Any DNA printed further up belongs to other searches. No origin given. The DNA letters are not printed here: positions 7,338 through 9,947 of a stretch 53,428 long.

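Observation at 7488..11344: TPR-array/RlpA-DPBB fusion protein translationally coupled to a ComM/YifB Mg-chelatase-like ATPase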

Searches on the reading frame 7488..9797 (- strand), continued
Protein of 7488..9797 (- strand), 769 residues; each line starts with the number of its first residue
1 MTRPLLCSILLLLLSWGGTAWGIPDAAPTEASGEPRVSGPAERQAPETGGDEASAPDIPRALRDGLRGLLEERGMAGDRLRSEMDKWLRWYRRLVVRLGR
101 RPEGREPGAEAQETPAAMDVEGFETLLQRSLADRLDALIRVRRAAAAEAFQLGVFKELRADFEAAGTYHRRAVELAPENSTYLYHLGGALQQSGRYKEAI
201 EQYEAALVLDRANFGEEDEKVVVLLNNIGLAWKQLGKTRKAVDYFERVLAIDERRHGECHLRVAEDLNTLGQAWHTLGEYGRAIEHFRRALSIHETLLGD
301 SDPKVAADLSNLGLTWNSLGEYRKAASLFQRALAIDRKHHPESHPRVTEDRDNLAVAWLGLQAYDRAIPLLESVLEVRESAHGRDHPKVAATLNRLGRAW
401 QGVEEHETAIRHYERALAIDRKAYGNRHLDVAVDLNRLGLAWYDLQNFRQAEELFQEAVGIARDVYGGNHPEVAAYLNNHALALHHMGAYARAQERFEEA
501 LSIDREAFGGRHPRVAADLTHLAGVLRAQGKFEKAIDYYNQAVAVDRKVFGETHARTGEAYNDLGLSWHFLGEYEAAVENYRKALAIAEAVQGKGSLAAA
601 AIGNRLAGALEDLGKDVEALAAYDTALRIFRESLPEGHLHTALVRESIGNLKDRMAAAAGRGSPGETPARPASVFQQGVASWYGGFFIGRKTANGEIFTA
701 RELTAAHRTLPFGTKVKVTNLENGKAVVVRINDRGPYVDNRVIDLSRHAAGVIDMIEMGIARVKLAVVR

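Call 50: predict_structure(alignment_id=A1)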
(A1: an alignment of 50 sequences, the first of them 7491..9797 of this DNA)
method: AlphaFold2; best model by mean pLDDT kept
length: 769 residues; sequences in the alignment: 50
mean_pLDDT: 81.2   pTM: 0.62
mean pLDDT of the five models: 81.2, 80.4, 78.9, 74.5, 74.2
residues with pLDDT >= 90: 383; 70-90: 210; 50-70: 89; < 50: 87
segments of 3 or more residues with pLDDT < 50: 1-8, 12-54, 101-118, 661-673
pLDDT, mean of each block of 10 residues (from residue 1): 45 40 31 31 32 57 77 84 84 70 43 43 56 57 54 59 79 84 93 94 97 97 98 96 98 98 98 95 98 98 98 95 97 98 97 97 96 98 96 97 95 97 94 94 93 96 92 92 91 95 91 88 89 90 87 81 82 83 84 61 80 79 74 59 62 65 38 68 83 83 87 94 96 75 93 94 92
secondary structure, 60 per line:
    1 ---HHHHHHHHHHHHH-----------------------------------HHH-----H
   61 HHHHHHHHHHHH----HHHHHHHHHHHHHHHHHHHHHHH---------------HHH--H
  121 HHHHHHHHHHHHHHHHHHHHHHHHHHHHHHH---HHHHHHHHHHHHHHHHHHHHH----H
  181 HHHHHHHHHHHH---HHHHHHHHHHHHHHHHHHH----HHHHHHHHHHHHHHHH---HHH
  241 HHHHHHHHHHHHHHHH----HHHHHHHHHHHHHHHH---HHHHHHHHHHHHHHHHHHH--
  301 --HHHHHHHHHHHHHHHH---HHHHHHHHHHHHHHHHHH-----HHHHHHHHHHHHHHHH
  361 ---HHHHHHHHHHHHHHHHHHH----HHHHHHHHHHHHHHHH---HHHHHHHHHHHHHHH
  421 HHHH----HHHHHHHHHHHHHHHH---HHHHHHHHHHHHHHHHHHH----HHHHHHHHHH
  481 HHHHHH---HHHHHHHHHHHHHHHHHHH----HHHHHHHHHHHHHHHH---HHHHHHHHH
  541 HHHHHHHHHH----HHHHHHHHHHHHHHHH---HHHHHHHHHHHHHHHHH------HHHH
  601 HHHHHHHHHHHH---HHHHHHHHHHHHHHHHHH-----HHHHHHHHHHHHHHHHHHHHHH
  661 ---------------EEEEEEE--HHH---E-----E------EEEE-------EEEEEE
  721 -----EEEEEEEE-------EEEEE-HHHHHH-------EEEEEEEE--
elements in order (helices of 4 or more, strands of 3 or more residues): H4-16 H60-72 H77-99 H120-151 H155-175 H180-192 H196-214 H219-234 H238-256 H261-276 H280-298 H303-318 H322-339 H345-360 H364-382 H387-402 H406-424 H429-444 H448-466 H471-486 H490-508 H513-528 H532-550 H555-570 H574-590 H597-612 H616-633 H639-660 E676-682 E704-707 E715-720 E726-733 E741-745 H747-752 E760-767

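Call 51: search_protein_families(library=padloc, proteins=[window:7488-9797:-], max_evalue=0.001)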
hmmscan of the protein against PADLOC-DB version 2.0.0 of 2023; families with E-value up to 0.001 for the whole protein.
window:7488-9797:- (769 aa): 2 families
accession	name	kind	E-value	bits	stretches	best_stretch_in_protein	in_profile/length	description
PDLC01169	TPR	-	1.9e-17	61.5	2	267-386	112-226/252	TPR repeats containing protein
PDLC01172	TPR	-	5.5e-05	20.2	0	163-295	152-289/448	TPR repeats containing protein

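Call 53: fold_search(model_id=the predicted structure, library=pdb)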
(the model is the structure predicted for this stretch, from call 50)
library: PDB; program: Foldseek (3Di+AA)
matches with E <= 10: 1790; with E <= 0.001: 533
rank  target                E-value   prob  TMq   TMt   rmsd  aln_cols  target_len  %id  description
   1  1w3b_A                4.5e-14  1.00  0.37  0.64   6.6       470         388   22  The superhelical TPR domain of O-linked GlcNAc transferase reveals structural similarities to importin alpha. (released 2004-09-09)
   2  7yea_A                2.2e-13  1.00  0.43  0.34  12.2       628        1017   20  Human O-GlcNAc transferase Dimer (released 2023-07-12)
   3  8dtf_A                2.7e-13  1.00  0.25  0.24  14.1       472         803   21  Cryo-EM structure of the full length Arabidopsis SPY with complete TPRs (released 2023-03-08)
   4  7yeh_A                3.3e-13  1.00  0.42  0.33   9.2       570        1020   20  Cryo-EM structure of human OGT-OGA complex (released 2023-07-12)
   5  6eou                  6.5e-13  1.00  0.32  0.61   6.9       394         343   21  O-GlcNAc transferase TPR domain with the intellectual disability associated mutation L254F (released 2018-05-09)
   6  8jal_B                6.5e-13  1.00  0.40  0.50  12.1       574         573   17  Structure of CRL2APPBP2 bound with RxxGP degron (dimer) (released 2023-10-18)
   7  7ntf_A                7.6e-13  1.00  0.41  0.35   7.0       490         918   22  Cryo-EM structure of unliganded O-GlcNAc transferase (released 2021-11-17)
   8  7y4i_A                1.1e-12  1.00  0.21  0.20  17.0       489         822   20  Crystal structure of SPINDLY in complex with GDP (released 2022-12-07)
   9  9qhb                  1.2e-12  1.00  0.28  0.66   5.9       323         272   28  Crystal structure of 16-repeat CTPR protein with eliminated coordination sites (released 2025-10-22)
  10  8jaq_K                1.4e-12  1.00  0.39  0.50  17.0       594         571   16  Structure of CRL2APPBP2 bound with RxxGP degron (tetramer) (released 2023-10-18)
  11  8dtg_A                1.7e-12  1.00  0.25  0.24  14.5       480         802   22  Cryo-EM structure of Arabidopsis SPY alternative conformation 1 (released 2023-03-08)
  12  7y4i_B                1.9e-12  1.00  0.24  0.23  14.2       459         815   21  Crystal structure of SPINDLY in complex with GDP (released 2022-12-07)
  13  8chy                  2.5e-12  1.00  0.26  0.61   6.5       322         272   29  Crystal structure of an 8-repeat consensus TPR superhelix with Zinc. (released 2024-02-21)
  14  9hvq_Q                3.1e-12  1.00  0.27  0.24  19.4       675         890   15  Structure of the transcribing Pol II-DSIF-PAF-SPT6-RECQL5 complex (released 2025-07-16)
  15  8jal_A                4.6e-12  1.00  0.40  0.50  12.1       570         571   18  Structure of CRL2APPBP2 bound with RxxGP degron (dimer) (released 2023-10-18)
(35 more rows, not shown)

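Call 61: search_protein_families(library=pfam, proteins=[P0001, P0007, P0038, P0032, P0028, P0331], max_evalue=1e-8)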
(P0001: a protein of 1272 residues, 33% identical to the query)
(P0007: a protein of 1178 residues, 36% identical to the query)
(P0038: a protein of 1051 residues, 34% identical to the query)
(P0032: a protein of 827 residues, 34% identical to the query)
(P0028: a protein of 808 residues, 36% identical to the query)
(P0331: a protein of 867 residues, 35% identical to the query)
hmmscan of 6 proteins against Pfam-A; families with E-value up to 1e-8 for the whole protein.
P0001 (1272 aa): 14 families
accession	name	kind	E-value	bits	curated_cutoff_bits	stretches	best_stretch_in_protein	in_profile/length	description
PF13424.12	TPR_12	-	9.9e-157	509.9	30.1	11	293-369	1-77/77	Tetratricopeptide repeat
PF13374.12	TPR_10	-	1.1e-145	470.5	27.5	7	588-629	1-42/42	Tetratricopeptide repeat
PF24885.1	TPR_NPHP3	-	1.8e-132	440.4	100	8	229-327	117-215/239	Nephrocystin-3 TPR domain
PF12770.12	CHAT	-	2.8e-64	217.8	24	1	950-1266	2-288/289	CHAT domain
PF13176.12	TPR_7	-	1e-55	181.5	27.9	0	381-408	1-28/36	Tetratricopeptide repeat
PF00515.34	TPR_1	-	7.9e-45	149.4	27.8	0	169-200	1-32/34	Tetratricopeptide repeat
PF07719.23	TPR_2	-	6.7e-37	123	27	0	169-200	1-32/34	Tetratricopeptide repeat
PF13181.12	TPR_8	-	4.9e-31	104.7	25.7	0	169-200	1-32/34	Tetratricopeptide repeat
PF17874.7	TPR_MalT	-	1.2e-23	84.4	45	0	296-447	41-187/336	MalT-like TPR region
PF13428.12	TPR_14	-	2.5e-19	68.3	23.5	0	87-131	3-42/44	Tetratricopeptide repeat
PF14559.12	TPR_19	-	1.9e-17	63.8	25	0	351-411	5-57/68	Tetratricopeptide repeat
PF13432.12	TPR_16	-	1e-16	61.5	32.7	0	132-198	2-60/65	Tetratricopeptide repeat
PF13431.12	TPR_17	-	4.7e-13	48.7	24.4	0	165-189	9-33/34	Tetratricopeptide repeat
PF07721.20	TPR_4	-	8.9e-12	44.9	27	0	590-614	2-26/26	Tetratricopeptide repeat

P0007 (1178 aa): 16 families
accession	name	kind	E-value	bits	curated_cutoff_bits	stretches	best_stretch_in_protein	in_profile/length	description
PF13424.12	TPR_12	-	1.2e-188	612.2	30.1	11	169-245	1-77/77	Tetratricopeptide repeat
PF13374.12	TPR_10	-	1.4e-159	514.7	27.5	10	464-505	1-42/42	Tetratricopeptide repeat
PF24885.1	TPR_NPHP3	-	1.5e-144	480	100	8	404-497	122-215/239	Nephrocystin-3 TPR domain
PF12770.12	CHAT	-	4.7e-65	220.3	24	1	818-1176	2-289/289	CHAT domain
PF07719.23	TPR_2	-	8.6e-50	163.2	27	0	213-245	1-33/34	Tetratricopeptide repeat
PF00515.34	TPR_1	-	2.4e-45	151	27.8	0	129-160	1-32/34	Tetratricopeptide repeat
PF13176.12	TPR_7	-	2.6e-38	127.3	27.9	0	467-498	1-32/36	Tetratricopeptide repeat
PF13181.12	TPR_8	-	3.1e-36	120.9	25.7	0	507-538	1-32/34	Tetratricopeptide repeat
PF13432.12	TPR_16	-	5.8e-34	116.6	32.7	0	470-537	2-61/65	Tetratricopeptide repeat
PF13428.12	TPR_14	-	7.4e-24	82.3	23.5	0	218-245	6-33/44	Tetratricopeptide repeat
PF07721.20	TPR_4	-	9.8e-24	81.9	27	0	298-322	2-26/26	Tetratricopeptide repeat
PF17874.7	TPR_MalT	-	2.5e-23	83.3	45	0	334-492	35-188/336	MalT-like TPR region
PF13431.12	TPR_17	-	1.1e-22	78.7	24.4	0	125-149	9-33/34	Tetratricopeptide repeat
PF14559.12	TPR_19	-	8.5e-20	71.3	25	0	185-245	5-57/68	Tetratricopeptide repeat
PF13414.12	TPR_11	-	1.4e-11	44.3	26.8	0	223-245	4-26/42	TPR repeat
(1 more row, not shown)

P0038 (1051 aa): 14 families
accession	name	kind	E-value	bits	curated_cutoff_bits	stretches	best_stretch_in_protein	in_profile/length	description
PF13424.12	TPR_12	-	3e-140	457.1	30.1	12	205-276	6-77/77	Tetratricopeptide repeat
PF13374.12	TPR_10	-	8.7e-118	381.9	27.5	6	201-242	1-42/42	Tetratricopeptide repeat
PF24885.1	TPR_NPHP3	-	1.3e-101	339.4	100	6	377-486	106-215/239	Nephrocystin-3 TPR domain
PF13176.12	TPR_7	-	7.7e-40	132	27.9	0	163-192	2-31/36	Tetratricopeptide repeat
PF07719.23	TPR_2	-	1.1e-38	128.6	27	0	161-192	2-33/34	Tetratricopeptide repeat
PF17874.7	TPR_MalT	-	5.6e-32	111.8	45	0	163-275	83-192/336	MalT-like TPR region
PF13181.12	TPR_8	-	4.4e-29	98.6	25.7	0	76-108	1-33/34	Tetratricopeptide repeat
PF00515.34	TPR_1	-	3.3e-27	93.6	27.8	0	163-192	4-33/34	Tetratricopeptide repeat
PF13432.12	TPR_16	-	5.6e-20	71.9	32.7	0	39-105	2-60/65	Tetratricopeptide repeat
PF13428.12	TPR_14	-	1.5e-17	62.7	23.5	0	123-151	6-34/44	Tetratricopeptide repeat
PF14559.12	TPR_19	-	3.3e-13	50.2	25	0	216-274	5-55/68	Tetratricopeptide repeat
PF12770.12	CHAT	-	1.2e-09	38.5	24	1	814-953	3-122/289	CHAT domain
PF13431.12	TPR_17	-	3.6e-09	36.6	24.4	0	73-96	10-33/34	Tetratricopeptide repeat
PF25055.1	DUF7792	-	6.3e-09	36.5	27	0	148-185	20-57/120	Domain of unknown function (DUF7792)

P0032 (827 aa): 15 families
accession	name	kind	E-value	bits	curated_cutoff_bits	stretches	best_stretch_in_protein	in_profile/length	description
PF13424.12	TPR_12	-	3.2e-163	530.7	30.1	9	194-270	1-77/77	Tetratricopeptide repeat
PF24885.1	TPR_NPHP3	-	1.4e-156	519.4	100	8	175-270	120-215/239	Nephrocystin-3 TPR domain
PF13374.12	TPR_10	-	2.4e-130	421.8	27.5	7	69-110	1-42/42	Tetratricopeptide repeat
PF13176.12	TPR_7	-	1.6e-49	162.2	27.9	0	366-394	1-29/36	Tetratricopeptide repeat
PF05990.18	DUF900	-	2.2e-45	155.4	20.5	1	576-784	15-225/232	Alpha/beta hydrolase of unknown function (DUF900)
PF00515.34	TPR_1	-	1.6e-38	129.4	27.8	0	364-393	1-30/34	Tetratricopeptide repeat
PF07719.23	TPR_2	-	4.1e-29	98.7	27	0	364-393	1-30/34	Tetratricopeptide repeat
PF13181.12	TPR_8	-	4.3e-27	92.4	25.7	0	112-144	1-33/34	Tetratricopeptide repeat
PF13432.12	TPR_16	-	8.9e-27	93.6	32.7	0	353-395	21-62/65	Tetratricopeptide repeat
PF14559.12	TPR_19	-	1.6e-19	70.4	25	0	335-393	4-54/68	Tetratricopeptide repeat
PF13428.12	TPR_14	-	8.4e-19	66.6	23.5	0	369-395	6-32/44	Tetratricopeptide repeat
PF17874.7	TPR_MalT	-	2.8e-18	66.7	45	0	283-397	43-155/336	MalT-like TPR region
PF13431.12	TPR_17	-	2.9e-18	65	24.4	0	234-258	9-33/34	Tetratricopeptide repeat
PF07721.20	TPR_4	-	9e-16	57.3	27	0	282-303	3-24/26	Tetratricopeptide repeat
PF23938.1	DUF7273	-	2.1e-14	53.9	31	0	194-228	11-45/65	Domain of unknown function (DUF7273)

P0028 (808 aa): 18 families
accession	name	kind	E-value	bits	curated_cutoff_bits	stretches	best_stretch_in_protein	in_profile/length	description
PF13424.12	TPR_12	-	6.1e-149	485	30.1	9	459-533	2-76/77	Tetratricopeptide repeat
PF13374.12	TPR_10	-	1.5e-102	333.5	27.5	5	459-499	1-41/42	Tetratricopeptide repeat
PF00515.34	TPR_1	-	5.8e-84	273.2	27.8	0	460-490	1-31/34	Tetratricopeptide repeat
PF24885.1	TPR_NPHP3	-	3.3e-69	233.3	100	6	478-573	117-212/239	Nephrocystin-3 TPR domain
PF07719.23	TPR_2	-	1.7e-66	215.4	27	0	377-408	2-33/34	Tetratricopeptide repeat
PF13181.12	TPR_8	-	9.5e-59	191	25.7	0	460-492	1-33/34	Tetratricopeptide repeat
PF13414.12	TPR_11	-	1.4e-49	165.9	26.8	0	551-576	1-26/42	TPR repeat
PF13432.12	TPR_16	-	1.8e-49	166.2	32.7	1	424-490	3-61/65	Tetratricopeptide repeat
PF13176.12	TPR_7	-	1.7e-44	146.5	27.9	0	462-492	1-31/36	Tetratricopeptide repeat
PF13428.12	TPR_14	-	9.1e-31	103.6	23.5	0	383-407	8-32/44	Tetratricopeptide repeat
PF17874.7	TPR_MalT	-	6.3e-21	75.5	45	0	386-534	11-154/336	MalT-like TPR region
PF24575.1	TPR_Slam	-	4.2e-20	72.6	35.2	0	383-408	54-79/104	Surface lipoprotein assembly modifier, N-terminal TPR repeats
PF14559.12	TPR_19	-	7.9e-19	68.2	25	0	512-533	1-22/68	Tetratricopeptide repeat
PF13174.12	TPR_6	-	1.2e-18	66.8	26.3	0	676-698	6-28/33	Tetratricopeptide repeat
PF13371.12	TPR_9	-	1.6e-15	57.3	35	0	514-575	7-60/73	Tetratricopeptide repeat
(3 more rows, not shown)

P0331 (867 aa): 12 families
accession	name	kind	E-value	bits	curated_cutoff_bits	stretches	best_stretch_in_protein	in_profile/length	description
PF13424.12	TPR_12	-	7.7e-98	321.2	30.1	8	528-602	3-77/77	Tetratricopeptide repeat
PF13374.12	TPR_10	-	3.5e-82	268.8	27.5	3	359-400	1-42/42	Tetratricopeptide repeat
PF00515.34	TPR_1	-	2.4e-65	214.3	27.8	0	361-389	2-30/34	Tetratricopeptide repeat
PF07719.23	TPR_2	-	1.4e-46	153.2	27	0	361-389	2-30/34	Tetratricopeptide repeat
PF13176.12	TPR_7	-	1.2e-42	140.8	27.9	0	362-389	1-28/36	Tetratricopeptide repeat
PF24885.1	TPR_NPHP3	-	9.7e-40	136.9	100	4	400-517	97-214/239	Nephrocystin-3 TPR domain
PF13181.12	TPR_8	-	7.9e-32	107.1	25.7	0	360-389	1-30/34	Tetratricopeptide repeat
PF13414.12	TPR_11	-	7.4e-29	99.6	26.8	0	70-98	6-34/42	TPR repeat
PF13432.12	TPR_16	-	2.1e-26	92.4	32.7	0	29-88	4-61/65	Tetratricopeptide repeat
PF13428.12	TPR_14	-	1.3e-15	56.8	23.5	0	61-98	4-41/44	Tetratricopeptide repeat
PF13371.12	TPR_9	-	3.2e-14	53.1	35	0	367-430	2-57/73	Tetratricopeptide repeat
PF13431.12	TPR_17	-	3.2e-14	52.4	24.4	0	481-507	8-34/34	Tetratricopeptide repeat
